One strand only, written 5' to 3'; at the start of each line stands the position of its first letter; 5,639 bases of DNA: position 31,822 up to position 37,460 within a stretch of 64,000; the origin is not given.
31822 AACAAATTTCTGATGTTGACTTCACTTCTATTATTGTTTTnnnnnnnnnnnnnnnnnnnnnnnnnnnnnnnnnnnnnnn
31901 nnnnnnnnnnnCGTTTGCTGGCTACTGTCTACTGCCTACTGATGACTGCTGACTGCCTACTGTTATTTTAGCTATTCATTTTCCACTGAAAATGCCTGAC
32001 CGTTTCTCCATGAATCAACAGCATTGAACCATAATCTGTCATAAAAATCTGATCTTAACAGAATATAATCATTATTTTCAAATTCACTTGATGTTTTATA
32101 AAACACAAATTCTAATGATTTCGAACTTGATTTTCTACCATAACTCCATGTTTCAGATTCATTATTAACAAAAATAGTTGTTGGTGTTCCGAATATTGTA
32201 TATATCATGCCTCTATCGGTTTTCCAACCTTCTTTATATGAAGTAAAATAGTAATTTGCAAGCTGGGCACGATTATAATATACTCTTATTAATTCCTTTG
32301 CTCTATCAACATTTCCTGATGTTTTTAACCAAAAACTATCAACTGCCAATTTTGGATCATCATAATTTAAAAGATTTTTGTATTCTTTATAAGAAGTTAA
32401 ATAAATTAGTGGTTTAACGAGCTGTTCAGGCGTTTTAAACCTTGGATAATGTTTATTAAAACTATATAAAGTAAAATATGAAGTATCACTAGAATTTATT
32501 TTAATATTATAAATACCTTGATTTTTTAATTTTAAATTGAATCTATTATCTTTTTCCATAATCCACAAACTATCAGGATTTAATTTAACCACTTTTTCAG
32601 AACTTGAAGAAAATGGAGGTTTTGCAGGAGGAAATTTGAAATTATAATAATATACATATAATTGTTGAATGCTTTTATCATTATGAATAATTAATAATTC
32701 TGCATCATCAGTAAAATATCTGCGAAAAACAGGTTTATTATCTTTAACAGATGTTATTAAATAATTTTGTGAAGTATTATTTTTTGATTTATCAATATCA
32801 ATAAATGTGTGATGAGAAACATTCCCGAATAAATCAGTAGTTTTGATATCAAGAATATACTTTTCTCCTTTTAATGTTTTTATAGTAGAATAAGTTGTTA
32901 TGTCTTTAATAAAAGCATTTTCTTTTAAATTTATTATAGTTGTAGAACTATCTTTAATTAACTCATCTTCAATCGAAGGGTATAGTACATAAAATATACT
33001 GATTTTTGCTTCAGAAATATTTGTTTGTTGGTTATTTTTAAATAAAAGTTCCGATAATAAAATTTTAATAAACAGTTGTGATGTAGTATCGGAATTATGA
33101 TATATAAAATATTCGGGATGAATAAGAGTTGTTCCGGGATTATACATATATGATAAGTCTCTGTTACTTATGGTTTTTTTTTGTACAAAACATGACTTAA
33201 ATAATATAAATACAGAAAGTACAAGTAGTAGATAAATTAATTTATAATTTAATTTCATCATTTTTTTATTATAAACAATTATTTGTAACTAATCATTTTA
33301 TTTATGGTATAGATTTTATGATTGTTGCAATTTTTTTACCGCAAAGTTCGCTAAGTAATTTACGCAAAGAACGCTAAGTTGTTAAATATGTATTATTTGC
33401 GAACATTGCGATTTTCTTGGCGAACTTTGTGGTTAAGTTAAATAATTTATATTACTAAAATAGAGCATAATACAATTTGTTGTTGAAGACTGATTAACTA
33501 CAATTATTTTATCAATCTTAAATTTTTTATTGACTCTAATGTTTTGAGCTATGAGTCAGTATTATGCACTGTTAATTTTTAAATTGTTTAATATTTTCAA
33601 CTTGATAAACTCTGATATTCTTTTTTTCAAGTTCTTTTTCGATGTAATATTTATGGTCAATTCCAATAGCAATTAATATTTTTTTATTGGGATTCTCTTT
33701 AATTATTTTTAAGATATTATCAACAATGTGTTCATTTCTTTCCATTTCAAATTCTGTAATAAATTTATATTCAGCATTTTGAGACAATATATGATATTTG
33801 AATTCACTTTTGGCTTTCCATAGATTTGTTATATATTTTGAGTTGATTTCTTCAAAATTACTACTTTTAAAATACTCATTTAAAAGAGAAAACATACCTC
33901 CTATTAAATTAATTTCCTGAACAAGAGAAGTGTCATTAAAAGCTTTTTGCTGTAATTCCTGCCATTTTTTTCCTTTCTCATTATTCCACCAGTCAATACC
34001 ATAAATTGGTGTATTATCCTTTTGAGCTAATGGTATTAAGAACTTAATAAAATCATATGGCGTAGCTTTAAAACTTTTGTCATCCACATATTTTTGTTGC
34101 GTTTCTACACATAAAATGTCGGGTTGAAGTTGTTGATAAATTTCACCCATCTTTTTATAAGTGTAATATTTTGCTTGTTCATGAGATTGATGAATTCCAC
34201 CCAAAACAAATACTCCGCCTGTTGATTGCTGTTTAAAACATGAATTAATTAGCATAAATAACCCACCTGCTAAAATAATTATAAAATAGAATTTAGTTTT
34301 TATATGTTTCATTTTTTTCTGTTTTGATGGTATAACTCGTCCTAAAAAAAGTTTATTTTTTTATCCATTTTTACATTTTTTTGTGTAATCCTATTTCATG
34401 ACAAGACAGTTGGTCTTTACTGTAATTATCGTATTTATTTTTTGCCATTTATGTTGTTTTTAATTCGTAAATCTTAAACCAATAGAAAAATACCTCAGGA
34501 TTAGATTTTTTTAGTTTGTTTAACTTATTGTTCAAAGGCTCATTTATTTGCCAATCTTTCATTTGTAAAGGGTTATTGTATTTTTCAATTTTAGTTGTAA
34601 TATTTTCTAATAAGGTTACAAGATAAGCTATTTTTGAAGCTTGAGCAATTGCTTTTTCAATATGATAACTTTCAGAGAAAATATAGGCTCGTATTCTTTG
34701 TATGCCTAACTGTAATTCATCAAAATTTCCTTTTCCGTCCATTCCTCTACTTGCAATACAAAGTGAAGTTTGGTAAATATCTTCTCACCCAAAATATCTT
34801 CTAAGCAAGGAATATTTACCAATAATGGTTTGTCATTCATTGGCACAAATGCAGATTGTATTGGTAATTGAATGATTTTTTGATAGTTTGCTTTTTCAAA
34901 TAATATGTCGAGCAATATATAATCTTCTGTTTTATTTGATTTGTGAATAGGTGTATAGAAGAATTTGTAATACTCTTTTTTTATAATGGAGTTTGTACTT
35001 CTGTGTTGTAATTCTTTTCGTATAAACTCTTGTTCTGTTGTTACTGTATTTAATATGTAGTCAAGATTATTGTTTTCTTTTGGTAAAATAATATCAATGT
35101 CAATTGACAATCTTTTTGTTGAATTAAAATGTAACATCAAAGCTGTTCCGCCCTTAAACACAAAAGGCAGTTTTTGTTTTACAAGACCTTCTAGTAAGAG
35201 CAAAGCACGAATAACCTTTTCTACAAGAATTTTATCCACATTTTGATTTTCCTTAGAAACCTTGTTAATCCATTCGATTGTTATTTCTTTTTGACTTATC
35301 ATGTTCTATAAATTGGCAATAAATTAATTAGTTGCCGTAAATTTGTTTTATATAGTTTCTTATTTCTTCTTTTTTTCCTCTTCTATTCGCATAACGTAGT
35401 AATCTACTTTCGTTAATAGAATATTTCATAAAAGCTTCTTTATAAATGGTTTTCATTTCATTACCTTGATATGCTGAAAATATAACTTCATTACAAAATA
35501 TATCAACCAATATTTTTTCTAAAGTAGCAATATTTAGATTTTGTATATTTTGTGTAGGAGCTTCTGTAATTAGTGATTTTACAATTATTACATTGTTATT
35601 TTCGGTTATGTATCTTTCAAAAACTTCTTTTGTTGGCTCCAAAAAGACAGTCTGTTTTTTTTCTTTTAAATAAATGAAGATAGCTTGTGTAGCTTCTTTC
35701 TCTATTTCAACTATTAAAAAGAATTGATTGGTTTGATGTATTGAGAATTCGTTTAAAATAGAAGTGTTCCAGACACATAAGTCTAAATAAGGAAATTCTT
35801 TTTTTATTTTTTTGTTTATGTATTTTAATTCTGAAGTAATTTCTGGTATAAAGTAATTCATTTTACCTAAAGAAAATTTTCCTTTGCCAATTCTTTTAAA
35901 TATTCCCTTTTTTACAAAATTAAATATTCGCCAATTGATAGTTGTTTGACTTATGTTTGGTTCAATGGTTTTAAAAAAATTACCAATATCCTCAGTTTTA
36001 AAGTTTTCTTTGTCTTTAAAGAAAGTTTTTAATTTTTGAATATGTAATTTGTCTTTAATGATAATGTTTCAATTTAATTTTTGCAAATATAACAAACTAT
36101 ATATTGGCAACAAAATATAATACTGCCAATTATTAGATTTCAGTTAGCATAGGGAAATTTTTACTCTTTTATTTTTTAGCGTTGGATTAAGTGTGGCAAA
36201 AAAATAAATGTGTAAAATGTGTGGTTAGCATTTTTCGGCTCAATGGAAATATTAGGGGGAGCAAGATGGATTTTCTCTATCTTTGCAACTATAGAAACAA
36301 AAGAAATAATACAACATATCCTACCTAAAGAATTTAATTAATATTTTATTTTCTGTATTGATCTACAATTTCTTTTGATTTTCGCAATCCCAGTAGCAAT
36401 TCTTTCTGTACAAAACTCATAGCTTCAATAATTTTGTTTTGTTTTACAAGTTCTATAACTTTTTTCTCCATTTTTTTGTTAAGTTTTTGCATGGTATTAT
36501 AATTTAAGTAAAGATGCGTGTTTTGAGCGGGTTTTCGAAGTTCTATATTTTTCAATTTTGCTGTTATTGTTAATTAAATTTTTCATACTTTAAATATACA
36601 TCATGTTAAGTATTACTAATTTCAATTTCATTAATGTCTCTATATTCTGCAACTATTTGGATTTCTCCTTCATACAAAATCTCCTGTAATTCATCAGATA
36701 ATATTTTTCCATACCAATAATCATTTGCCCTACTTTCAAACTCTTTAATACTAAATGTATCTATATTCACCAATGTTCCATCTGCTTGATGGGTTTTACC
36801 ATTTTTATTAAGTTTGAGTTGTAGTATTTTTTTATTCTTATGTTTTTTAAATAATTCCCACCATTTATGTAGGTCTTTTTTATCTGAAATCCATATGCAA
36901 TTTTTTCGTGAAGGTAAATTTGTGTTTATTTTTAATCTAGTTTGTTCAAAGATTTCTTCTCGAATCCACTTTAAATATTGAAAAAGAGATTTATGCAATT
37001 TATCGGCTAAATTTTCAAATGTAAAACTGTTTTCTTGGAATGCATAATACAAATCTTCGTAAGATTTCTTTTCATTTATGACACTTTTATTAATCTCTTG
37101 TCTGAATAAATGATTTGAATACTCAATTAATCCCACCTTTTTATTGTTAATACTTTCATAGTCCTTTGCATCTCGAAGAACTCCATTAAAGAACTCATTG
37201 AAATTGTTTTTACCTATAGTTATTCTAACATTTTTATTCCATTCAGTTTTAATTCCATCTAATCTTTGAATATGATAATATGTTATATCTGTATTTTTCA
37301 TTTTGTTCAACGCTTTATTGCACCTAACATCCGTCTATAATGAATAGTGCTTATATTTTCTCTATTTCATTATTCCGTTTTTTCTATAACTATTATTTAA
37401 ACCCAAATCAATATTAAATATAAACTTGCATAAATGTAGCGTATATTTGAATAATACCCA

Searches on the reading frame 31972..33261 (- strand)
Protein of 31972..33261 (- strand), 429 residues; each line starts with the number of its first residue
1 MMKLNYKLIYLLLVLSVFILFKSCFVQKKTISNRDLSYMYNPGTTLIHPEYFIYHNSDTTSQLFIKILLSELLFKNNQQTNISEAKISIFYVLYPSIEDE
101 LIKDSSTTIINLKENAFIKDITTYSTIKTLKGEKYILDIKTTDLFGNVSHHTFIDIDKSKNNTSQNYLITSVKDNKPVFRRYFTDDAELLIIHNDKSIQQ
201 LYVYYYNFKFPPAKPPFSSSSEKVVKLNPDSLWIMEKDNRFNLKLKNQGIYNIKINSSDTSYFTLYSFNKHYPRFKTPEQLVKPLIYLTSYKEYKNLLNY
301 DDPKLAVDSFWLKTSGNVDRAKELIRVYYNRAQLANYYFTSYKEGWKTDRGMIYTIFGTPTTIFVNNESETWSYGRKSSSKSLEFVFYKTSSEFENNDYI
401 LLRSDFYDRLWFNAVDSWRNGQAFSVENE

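Call 13: search_protein_families(library=pfam, proteins=[window:31972-33261:-], max_evalue=0.001)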
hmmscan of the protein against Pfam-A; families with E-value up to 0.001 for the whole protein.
window:31972-33261:- (429 aa): 1 family
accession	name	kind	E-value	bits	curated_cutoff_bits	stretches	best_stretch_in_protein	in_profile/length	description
PF20094.4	GWxTD_dom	-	3.6e-58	196.6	26.9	1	249-420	1-172/172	GWxTD domain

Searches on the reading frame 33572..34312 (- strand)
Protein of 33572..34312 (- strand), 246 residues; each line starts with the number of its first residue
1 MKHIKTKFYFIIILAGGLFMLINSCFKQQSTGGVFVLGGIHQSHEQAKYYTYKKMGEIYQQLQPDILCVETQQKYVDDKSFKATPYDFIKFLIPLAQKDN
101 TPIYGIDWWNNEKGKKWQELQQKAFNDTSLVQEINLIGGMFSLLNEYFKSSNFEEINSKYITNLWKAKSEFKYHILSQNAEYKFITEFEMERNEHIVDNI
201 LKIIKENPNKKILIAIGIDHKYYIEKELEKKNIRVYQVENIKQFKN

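Call 13: search_protein_families(library=pfam, proteins=[window:33572-34312:-], max_evalue=0.001)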
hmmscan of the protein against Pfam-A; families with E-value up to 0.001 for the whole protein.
window:33572-34312:- (246 aa): 1 family
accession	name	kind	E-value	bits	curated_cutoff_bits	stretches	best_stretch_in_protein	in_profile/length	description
PF01963.22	TraB_PrgY_gumN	-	0.00055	20.3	26.8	0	175-235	200-261/263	TraB/PrgY/gumN family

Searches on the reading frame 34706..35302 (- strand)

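Call 14: search_protein_families(library=pfam, proteins=[window:34706-35302:-], max_evalue=0.1)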
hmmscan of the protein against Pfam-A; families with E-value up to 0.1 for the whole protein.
window:34706-35302:- (198 aa): 2 families
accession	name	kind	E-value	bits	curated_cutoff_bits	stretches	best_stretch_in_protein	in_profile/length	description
PF08843.17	AbiEii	-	1.9e-16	61.2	22.5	1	39-177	5-148/238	Nucleotidyl transferase AbiEii toxin, Type IV TA system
PF15768.10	CC190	-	0.019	15.4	27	1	79-123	31-75/270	Coiled-coil domain-containing protein 190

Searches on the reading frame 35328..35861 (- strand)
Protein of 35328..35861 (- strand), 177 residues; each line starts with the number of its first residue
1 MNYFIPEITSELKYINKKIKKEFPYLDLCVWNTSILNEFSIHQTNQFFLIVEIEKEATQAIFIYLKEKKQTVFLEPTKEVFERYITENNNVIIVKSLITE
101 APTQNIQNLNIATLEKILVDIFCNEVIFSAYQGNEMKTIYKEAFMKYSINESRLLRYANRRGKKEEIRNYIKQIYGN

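Call 14: search_protein_families(library=pfam, proteins=[window:35328-35861:-], max_evalue=0.1)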
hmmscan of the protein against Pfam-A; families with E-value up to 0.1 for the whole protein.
window:35328-35861:- (177 aa): 2 families
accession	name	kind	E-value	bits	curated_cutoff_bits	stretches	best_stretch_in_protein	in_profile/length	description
PF20217.3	DUF6577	-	4.4e-66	222.9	27.8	1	4-174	31-201/204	Family of unknown function (DUF6577)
PF21512.3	ITPK1_preATP-grasp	-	0.082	13.4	27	0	58-106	2-47/87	Inositol-tetrakisphosphate 1-kinase, preATP-grasp domain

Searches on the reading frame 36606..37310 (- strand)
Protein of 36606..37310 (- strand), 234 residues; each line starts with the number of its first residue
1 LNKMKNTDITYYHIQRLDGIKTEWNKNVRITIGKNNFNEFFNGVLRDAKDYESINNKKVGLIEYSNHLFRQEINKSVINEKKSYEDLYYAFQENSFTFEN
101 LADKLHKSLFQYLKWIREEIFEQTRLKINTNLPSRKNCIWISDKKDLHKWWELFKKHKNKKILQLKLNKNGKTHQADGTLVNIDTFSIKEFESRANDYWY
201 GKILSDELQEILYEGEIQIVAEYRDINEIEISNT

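Call 14: search_protein_families(library=pfam, proteins=[window:36606-37310:-], max_evalue=0.1)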
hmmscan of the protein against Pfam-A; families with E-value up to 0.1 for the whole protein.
window:36606-37310:- (234 aa): 1 family
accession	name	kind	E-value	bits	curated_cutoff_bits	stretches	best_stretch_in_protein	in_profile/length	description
PF10386.15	DUF2441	-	1.4e-14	54.7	25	1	75-201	12-141/141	Protein of unknown function (DUF2441)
